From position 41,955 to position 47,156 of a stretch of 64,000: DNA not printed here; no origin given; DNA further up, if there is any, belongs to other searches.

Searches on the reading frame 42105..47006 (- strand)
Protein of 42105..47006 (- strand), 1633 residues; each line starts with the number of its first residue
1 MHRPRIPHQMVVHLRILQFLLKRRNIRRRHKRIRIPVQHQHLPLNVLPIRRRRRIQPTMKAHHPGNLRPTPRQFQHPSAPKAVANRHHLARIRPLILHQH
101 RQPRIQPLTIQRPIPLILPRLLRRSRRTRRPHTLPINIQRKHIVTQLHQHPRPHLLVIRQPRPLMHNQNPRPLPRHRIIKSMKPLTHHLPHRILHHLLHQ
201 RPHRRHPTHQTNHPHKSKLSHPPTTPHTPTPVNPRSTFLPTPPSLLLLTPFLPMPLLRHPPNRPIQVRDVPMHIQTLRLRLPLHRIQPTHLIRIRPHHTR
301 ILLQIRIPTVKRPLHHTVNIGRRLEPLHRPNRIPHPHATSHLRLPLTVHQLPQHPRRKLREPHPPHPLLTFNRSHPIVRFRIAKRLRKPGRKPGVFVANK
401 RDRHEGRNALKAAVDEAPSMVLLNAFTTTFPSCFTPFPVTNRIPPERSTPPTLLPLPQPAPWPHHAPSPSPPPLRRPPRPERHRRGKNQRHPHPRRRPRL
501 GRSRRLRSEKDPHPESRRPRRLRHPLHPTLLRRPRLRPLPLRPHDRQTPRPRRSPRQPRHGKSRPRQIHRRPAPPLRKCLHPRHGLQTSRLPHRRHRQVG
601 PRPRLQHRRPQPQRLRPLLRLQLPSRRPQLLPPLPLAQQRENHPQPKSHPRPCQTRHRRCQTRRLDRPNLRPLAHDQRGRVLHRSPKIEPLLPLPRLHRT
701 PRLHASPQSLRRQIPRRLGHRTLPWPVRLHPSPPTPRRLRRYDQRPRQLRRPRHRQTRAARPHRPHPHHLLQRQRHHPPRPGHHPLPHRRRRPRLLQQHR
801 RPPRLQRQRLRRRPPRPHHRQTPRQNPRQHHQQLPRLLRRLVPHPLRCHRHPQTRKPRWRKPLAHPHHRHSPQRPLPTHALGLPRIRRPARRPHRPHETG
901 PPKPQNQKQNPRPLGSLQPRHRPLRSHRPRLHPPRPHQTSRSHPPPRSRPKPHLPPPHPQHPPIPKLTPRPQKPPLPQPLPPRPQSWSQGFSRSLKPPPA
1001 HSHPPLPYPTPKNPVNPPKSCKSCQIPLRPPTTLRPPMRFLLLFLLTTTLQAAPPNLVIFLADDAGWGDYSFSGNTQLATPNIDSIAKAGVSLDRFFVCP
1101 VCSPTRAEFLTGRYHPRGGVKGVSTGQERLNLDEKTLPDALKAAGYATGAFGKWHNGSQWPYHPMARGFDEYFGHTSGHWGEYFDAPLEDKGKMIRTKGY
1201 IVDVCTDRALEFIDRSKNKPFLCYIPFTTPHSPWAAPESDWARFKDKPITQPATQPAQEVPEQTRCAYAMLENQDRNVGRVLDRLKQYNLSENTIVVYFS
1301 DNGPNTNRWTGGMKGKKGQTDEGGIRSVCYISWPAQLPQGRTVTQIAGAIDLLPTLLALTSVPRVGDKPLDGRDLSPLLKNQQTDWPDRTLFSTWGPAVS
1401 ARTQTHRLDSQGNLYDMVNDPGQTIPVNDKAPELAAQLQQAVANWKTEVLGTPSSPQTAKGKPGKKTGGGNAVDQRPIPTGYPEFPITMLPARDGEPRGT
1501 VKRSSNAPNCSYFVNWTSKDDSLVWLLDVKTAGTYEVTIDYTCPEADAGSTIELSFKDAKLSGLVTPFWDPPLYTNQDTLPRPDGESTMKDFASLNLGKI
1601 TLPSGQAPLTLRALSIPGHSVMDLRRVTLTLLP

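Call 51: search_protein_families(library=pfam, proteins=[window:42105-47006:-], max_evalue=0.001)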
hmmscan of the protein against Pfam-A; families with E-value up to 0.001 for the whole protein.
window:42105-47006:- (1633 aa): 1 family
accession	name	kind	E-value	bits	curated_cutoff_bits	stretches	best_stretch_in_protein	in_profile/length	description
PF00884.28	Sulfatase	-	9.5e-53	179.9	25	1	1055-1361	1-300/301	Sulfatase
